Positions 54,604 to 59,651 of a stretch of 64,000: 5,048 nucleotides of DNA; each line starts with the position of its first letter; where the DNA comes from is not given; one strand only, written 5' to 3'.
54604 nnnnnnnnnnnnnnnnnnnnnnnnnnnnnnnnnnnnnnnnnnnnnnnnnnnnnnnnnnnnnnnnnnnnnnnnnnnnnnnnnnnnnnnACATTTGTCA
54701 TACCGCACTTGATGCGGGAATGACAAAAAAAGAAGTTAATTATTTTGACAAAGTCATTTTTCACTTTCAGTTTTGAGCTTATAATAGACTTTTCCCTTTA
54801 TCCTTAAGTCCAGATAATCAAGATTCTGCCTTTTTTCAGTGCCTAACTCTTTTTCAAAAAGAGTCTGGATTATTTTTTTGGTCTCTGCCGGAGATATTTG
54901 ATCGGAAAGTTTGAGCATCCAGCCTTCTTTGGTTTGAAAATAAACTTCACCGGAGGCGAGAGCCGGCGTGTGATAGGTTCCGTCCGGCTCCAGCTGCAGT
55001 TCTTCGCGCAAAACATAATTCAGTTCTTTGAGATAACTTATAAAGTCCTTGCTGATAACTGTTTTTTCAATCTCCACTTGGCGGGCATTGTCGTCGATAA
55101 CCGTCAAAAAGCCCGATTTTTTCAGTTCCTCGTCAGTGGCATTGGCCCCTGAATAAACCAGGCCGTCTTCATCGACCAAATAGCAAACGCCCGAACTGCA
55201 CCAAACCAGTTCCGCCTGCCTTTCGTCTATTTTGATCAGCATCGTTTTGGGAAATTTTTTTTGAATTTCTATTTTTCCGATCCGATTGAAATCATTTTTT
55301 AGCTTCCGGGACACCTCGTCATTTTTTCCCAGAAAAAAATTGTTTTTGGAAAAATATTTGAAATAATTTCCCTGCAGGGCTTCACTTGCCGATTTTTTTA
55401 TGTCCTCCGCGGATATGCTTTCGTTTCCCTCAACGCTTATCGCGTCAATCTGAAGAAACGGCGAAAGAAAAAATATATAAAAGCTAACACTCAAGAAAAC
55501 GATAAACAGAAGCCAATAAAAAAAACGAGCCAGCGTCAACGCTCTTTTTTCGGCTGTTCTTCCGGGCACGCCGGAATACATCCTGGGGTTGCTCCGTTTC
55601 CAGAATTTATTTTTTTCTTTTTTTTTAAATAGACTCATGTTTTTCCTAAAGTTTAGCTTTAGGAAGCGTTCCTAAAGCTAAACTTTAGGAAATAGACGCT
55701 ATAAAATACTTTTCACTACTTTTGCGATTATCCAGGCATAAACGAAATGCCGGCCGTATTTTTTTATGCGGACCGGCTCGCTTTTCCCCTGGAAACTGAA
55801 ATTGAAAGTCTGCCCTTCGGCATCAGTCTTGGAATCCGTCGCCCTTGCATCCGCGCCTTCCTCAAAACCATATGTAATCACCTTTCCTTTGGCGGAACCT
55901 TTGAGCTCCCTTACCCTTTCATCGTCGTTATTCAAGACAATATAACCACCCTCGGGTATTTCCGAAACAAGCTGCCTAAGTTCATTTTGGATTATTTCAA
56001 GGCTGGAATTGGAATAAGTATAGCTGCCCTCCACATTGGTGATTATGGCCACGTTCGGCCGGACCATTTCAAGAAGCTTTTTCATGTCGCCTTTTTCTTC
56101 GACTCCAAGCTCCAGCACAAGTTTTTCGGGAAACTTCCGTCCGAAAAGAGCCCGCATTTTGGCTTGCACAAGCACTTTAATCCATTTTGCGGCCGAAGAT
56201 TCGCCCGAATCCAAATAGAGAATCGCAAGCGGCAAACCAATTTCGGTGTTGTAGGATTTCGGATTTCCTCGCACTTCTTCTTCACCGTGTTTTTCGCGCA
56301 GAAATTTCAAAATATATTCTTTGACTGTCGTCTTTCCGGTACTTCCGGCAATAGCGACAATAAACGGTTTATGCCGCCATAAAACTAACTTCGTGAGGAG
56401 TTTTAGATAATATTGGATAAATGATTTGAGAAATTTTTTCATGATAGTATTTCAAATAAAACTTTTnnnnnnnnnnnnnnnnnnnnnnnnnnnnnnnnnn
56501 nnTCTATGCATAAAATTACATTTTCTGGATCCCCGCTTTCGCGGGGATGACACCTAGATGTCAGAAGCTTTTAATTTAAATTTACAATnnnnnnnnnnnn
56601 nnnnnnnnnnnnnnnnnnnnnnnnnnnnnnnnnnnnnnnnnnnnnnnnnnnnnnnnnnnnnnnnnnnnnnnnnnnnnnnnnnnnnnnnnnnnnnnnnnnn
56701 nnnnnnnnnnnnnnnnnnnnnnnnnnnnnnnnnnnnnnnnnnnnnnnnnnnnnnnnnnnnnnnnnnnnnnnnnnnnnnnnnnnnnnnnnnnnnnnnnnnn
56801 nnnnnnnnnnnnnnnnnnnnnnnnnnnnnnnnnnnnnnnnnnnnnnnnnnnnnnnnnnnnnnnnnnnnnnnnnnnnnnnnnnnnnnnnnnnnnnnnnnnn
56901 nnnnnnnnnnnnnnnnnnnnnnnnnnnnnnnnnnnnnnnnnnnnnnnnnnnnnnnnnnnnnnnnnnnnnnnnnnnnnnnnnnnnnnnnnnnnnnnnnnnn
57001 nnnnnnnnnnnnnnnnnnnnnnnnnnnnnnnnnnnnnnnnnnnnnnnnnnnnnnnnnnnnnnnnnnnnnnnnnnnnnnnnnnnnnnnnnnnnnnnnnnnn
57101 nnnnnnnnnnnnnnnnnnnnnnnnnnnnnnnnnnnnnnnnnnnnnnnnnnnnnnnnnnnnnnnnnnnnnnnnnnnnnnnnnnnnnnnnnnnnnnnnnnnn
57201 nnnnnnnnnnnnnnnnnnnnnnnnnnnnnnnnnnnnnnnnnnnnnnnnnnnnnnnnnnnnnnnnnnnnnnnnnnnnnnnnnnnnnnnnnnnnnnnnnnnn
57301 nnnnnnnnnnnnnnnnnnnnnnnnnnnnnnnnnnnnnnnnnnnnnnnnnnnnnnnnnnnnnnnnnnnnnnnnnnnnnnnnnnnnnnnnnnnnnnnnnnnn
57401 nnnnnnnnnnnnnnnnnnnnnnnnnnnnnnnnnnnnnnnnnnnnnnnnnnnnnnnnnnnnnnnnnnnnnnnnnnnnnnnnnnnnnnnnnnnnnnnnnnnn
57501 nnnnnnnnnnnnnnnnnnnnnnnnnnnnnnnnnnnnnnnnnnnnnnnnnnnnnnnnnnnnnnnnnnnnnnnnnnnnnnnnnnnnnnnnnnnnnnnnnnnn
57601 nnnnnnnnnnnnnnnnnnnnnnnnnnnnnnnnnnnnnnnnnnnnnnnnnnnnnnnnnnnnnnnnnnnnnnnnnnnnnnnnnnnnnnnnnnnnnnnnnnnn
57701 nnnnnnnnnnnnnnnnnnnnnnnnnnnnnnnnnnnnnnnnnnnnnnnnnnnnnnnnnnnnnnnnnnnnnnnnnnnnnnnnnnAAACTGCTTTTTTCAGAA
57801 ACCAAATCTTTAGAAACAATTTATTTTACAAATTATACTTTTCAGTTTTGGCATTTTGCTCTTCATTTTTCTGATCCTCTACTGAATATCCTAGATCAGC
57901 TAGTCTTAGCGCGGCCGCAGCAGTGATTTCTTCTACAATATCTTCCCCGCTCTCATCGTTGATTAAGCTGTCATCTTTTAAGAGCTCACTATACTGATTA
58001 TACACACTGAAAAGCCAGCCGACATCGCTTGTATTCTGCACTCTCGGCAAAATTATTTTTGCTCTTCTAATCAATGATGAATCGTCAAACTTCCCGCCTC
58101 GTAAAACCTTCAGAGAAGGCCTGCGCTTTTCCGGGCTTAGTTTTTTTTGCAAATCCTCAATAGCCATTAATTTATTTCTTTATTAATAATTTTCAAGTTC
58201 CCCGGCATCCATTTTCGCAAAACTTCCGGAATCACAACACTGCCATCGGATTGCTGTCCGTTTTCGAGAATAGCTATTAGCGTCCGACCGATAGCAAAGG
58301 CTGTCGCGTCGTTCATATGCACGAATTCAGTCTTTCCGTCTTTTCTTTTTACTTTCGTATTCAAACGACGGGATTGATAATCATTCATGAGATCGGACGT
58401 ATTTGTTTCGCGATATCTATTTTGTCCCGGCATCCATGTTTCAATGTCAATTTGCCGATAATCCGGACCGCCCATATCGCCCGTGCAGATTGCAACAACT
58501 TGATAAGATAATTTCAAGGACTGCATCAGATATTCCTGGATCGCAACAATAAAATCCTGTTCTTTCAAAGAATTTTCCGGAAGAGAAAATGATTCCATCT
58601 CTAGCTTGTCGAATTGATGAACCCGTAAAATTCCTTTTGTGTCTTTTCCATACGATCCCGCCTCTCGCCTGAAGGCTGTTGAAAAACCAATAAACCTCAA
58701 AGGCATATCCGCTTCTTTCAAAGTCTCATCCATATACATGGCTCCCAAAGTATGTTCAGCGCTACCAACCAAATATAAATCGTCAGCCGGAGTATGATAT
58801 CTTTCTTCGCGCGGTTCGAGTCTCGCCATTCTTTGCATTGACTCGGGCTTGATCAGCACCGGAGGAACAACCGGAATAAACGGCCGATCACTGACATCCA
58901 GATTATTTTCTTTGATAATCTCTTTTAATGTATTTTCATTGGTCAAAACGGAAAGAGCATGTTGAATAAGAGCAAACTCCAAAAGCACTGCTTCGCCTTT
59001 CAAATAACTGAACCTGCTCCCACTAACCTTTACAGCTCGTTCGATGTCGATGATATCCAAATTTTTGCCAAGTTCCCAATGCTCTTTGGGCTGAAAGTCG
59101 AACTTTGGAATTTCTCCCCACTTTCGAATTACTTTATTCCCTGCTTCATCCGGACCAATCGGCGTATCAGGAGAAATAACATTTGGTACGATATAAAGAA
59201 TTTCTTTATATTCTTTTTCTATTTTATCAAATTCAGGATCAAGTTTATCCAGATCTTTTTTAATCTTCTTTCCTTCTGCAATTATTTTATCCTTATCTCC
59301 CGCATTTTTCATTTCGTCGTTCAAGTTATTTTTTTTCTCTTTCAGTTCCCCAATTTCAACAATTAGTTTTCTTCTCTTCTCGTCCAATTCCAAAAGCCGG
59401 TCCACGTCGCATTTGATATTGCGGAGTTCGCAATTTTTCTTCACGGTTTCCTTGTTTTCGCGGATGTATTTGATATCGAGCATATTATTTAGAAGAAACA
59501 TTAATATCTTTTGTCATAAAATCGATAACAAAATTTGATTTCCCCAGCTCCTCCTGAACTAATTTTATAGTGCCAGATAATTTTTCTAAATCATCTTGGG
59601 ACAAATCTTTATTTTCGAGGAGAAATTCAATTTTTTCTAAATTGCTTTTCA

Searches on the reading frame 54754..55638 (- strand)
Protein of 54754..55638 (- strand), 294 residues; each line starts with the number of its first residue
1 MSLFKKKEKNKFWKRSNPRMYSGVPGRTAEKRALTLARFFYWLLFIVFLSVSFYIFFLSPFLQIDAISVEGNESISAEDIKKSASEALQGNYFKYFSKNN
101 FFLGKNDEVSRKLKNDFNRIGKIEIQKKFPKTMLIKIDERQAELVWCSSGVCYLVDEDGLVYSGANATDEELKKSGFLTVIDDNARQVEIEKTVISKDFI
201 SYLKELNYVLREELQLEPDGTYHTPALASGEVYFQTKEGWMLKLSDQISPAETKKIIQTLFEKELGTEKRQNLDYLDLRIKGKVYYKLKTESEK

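Call 87: search_protein_families(library=pfam, max_evalue=1e-8, proteins=[window:54754-55638:-])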
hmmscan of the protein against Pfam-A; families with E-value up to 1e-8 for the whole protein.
window:54754-55638:- (294 aa): 1 family
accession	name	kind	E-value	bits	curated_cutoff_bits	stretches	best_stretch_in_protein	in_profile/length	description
PF08478.15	POTRA_1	-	6.9e-09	36.3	23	0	64-140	3-69/69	POTRA domain, FtsQ-type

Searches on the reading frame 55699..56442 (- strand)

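Call 87: search_protein_families(library=pfam, max_evalue=1e-8, proteins=[window:55699-56442:-])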
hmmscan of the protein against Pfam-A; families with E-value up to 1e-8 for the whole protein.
window:55699-56442:- (247 aa): 1 family
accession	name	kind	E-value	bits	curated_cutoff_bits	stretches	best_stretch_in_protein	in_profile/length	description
PF08245.18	Mur_ligase_M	-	3e-26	93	24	1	104-239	56-195/200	Mur ligase middle domain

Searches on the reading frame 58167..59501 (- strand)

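Call 87: search_protein_families(library=pfam, max_evalue=1e-8, proteins=[window:58167-59501:-])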
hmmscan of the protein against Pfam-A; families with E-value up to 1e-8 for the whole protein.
window:58167-59501:- (444 aa): 2 families
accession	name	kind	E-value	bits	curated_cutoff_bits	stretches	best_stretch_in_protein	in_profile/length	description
PF00587.30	tRNA-synt_2b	-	9e-34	117.5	29.3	1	240-414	9-178/179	tRNA synthetase class II core domain (G, H, P, S and T)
PF02403.27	Seryl_tRNA_N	-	1.2e-23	83.8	28.2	1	7-108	1-107/108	Seryl-tRNA synthetase N-terminal domain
